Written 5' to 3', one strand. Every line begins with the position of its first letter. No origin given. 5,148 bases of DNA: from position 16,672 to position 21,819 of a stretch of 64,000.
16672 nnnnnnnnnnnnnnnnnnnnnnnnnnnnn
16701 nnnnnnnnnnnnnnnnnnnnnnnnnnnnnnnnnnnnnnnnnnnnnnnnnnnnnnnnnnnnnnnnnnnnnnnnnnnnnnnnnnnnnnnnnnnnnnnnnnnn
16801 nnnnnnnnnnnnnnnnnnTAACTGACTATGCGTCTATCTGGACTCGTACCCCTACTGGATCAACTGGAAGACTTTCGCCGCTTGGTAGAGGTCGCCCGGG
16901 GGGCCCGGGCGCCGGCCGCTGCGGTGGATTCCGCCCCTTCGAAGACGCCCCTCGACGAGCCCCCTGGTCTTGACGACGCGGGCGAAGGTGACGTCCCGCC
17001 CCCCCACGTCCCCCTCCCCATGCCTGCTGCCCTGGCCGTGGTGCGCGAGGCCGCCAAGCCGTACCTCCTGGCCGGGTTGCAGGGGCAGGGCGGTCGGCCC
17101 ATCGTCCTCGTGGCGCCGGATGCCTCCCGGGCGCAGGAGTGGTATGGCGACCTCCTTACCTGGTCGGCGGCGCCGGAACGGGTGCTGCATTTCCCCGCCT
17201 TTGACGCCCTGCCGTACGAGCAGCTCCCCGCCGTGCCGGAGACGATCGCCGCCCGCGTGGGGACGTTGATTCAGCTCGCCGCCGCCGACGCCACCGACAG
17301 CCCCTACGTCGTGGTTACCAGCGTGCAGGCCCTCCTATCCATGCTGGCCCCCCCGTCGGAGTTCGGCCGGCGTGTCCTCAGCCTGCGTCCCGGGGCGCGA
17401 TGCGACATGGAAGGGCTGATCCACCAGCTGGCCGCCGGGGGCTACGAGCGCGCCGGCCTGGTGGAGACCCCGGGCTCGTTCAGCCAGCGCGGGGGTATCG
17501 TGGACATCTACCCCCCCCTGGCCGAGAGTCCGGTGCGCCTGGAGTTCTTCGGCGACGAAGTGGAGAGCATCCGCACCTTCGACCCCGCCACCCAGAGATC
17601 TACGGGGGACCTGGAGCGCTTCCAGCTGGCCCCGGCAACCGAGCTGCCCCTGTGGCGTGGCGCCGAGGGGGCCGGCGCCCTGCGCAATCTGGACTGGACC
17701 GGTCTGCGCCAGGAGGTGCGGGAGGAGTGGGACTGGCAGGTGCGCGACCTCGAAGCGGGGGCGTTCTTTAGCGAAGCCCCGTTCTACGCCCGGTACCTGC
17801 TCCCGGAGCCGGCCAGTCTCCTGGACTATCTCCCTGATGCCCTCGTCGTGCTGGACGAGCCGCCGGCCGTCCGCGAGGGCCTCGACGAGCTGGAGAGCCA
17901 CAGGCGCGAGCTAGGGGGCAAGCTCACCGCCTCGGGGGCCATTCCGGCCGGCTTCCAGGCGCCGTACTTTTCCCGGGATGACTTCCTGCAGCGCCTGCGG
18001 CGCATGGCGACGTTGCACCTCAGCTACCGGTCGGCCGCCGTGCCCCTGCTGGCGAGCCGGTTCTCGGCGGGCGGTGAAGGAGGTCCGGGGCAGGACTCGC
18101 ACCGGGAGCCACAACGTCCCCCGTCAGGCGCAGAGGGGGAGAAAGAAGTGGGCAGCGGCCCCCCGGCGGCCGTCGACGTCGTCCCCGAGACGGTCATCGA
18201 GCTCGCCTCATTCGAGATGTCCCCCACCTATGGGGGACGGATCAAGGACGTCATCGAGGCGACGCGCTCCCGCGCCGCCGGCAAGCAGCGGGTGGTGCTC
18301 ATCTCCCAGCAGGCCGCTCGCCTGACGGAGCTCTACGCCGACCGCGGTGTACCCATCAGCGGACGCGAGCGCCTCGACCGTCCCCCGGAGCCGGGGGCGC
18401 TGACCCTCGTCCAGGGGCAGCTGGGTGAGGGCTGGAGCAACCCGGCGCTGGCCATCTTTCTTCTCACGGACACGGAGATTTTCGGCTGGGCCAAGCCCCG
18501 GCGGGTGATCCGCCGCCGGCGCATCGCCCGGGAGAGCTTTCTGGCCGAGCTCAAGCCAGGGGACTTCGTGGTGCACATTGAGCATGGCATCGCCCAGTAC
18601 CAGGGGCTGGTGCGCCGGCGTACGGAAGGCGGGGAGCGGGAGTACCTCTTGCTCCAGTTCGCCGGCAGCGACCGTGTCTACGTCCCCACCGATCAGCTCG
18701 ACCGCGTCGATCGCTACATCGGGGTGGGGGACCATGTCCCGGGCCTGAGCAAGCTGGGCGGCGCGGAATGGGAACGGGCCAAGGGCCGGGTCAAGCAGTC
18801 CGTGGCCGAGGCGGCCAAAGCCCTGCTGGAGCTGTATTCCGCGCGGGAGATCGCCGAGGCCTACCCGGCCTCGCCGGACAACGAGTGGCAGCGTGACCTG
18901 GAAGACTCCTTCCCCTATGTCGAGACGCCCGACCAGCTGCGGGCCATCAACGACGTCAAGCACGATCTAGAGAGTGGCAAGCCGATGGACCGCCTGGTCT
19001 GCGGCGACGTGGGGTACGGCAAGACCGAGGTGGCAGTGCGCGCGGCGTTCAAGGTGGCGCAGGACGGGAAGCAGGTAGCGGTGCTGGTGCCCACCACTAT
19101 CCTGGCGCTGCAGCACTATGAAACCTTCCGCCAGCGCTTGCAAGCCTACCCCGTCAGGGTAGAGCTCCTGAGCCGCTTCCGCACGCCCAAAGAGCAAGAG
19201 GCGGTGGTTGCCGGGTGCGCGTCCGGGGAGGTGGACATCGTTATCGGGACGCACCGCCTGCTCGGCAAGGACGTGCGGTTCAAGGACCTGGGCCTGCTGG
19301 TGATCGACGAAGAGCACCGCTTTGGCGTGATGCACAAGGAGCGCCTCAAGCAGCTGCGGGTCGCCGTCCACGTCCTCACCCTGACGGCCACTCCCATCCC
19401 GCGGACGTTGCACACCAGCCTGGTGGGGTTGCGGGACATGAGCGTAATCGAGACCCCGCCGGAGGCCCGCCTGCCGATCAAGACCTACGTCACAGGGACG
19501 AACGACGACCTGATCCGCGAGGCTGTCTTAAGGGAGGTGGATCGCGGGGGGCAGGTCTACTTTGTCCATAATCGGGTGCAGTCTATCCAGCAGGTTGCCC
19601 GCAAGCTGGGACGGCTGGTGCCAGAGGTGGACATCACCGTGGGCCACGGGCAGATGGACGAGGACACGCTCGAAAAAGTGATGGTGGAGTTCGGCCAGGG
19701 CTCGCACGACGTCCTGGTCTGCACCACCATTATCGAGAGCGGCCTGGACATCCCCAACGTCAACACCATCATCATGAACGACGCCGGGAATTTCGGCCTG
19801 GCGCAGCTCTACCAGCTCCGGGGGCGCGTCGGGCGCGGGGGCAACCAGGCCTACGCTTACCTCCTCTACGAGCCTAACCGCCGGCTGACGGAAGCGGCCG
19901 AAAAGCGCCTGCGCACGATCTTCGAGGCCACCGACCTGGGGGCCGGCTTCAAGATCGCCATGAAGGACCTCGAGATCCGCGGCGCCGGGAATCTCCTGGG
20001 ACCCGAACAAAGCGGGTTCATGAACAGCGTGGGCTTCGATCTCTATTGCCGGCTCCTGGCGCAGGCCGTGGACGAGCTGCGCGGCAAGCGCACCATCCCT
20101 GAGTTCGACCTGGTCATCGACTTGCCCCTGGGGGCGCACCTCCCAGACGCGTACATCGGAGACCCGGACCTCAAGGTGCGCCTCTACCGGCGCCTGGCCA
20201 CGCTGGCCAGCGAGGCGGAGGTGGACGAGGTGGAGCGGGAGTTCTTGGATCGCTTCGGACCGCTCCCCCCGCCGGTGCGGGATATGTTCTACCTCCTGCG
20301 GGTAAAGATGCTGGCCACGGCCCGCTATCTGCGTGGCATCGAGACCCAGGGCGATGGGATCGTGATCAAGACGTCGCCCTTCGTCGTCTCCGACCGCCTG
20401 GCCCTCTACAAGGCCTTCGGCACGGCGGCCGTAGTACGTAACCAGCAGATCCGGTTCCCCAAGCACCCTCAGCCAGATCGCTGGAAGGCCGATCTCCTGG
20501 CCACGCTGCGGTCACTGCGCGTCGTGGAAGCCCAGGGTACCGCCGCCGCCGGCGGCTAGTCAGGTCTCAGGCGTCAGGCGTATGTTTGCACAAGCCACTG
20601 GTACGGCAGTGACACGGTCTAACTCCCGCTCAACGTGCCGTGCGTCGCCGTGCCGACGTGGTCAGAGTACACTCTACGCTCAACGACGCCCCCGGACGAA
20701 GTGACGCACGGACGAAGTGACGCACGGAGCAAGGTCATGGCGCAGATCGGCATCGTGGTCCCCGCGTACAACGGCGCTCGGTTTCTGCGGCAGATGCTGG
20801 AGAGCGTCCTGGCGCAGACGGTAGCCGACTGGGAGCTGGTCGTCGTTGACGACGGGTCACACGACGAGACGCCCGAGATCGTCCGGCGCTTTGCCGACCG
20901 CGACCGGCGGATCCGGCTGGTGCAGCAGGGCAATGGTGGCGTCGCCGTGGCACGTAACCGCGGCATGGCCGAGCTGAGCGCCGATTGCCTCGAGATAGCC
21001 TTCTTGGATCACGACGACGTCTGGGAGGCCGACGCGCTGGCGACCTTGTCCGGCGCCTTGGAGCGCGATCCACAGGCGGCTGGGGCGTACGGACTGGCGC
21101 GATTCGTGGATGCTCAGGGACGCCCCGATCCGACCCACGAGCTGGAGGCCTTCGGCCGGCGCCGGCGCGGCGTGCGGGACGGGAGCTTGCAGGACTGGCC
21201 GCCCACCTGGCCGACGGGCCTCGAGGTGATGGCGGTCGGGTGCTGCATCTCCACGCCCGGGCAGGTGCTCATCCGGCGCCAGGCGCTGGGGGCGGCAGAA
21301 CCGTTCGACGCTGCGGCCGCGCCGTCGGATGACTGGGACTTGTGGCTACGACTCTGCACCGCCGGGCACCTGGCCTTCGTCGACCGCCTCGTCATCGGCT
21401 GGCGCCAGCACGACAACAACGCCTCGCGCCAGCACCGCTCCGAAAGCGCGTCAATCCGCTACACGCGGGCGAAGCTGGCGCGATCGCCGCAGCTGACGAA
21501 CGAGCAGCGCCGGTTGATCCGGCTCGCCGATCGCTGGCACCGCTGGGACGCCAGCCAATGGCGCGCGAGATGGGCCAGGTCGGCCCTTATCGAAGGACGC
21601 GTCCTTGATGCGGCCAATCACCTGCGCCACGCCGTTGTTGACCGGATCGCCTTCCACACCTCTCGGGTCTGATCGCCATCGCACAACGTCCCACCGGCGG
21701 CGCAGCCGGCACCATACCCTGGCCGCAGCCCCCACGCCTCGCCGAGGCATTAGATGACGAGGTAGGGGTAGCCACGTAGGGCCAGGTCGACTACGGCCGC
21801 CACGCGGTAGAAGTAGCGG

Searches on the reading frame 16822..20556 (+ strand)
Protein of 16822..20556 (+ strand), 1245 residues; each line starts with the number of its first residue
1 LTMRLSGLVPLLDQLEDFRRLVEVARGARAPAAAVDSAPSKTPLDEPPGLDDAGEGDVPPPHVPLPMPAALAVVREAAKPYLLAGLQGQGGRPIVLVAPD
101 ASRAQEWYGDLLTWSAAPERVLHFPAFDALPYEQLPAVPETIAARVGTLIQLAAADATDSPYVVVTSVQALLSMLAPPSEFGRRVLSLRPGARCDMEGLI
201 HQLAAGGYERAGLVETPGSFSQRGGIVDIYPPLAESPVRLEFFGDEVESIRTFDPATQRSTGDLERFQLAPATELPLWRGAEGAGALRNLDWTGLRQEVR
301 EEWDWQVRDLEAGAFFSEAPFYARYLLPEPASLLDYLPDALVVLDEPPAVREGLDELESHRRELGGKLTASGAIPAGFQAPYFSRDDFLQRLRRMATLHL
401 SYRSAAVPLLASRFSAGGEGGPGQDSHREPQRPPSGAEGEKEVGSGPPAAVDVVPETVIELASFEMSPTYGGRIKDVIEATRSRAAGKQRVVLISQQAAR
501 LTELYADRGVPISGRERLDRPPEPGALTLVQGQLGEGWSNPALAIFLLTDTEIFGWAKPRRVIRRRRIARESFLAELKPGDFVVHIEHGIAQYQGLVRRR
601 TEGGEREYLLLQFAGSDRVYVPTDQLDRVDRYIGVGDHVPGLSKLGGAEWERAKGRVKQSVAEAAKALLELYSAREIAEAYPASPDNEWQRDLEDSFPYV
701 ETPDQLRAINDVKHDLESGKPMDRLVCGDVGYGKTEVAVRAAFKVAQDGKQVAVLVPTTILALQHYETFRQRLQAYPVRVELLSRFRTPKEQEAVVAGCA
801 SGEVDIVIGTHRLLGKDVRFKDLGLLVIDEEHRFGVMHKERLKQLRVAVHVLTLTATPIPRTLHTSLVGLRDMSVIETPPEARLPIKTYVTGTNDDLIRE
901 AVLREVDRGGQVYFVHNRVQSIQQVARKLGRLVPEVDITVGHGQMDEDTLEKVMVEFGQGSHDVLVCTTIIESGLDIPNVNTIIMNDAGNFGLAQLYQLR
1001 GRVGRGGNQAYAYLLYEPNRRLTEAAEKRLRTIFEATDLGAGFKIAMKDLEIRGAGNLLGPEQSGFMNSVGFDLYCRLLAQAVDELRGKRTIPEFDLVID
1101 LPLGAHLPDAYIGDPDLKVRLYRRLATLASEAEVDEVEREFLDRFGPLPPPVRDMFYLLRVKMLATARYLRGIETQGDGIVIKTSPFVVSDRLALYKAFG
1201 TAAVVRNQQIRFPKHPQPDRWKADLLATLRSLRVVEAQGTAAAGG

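Call 25: search_protein_families(library=pfam, proteins=[window:16822-20556:+], max_evalue=0.001)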
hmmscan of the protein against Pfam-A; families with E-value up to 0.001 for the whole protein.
window:16822-20556:+ (1245 aa): 7 families
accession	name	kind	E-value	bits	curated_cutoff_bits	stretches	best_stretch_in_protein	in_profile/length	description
PF00270.35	DEAD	-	7.9e-27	94.5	26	1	702-863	1-164/167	DEAD/DEAH box helicase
PF17757.6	UvrB_inter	-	2e-25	89.2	22.9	1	186-274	1-90/91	UvrB interaction domain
PF00271.37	Helicase_C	-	3.1e-21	76.1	23.5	1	901-1007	9-110/110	Helicase conserved C-terminal domain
PF02559.22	CarD_TRCF_RID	-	5.9e-20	71.6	23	1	577-633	1-57/57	CarD-like/TRCF RID domain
PF03461.20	TRCF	-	7.7e-20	71.5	25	1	1102-1185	2-85/95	TRCF domain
PF04851.21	ResIII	-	2.7e-12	47.3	22.5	1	703-858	6-162/164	Type III restriction enzyme, res subunit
PF22590.2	Cas3-like_C_2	-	0.00017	22.3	27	1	909-1006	2-104/106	CRISPR-associated nuclease/helicase Cas3, C-terminal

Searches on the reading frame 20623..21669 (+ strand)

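Call 46: search_protein_families(library=pfam, proteins=[window:20623-21669:+], max_evalue=0.0001)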
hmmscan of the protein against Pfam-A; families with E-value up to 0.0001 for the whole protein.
window:20623-21669:+ (349 aa): 3 families
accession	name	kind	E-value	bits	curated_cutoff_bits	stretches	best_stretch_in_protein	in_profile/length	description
PF00535.33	Glycos_transf_2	-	2.1e-28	99.8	23.3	1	44-155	2-114/168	Glycosyl transferase family 2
PF13641.12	Glyco_tranf_2_3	-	9.4e-16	59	27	1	42-249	3-199/230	Glycosyltransferase like family 2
PF10111.15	Glyco_tranf_2_2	-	2.5e-10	40.7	27.3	1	58-164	15-129/276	Glycosyltransferase like family 2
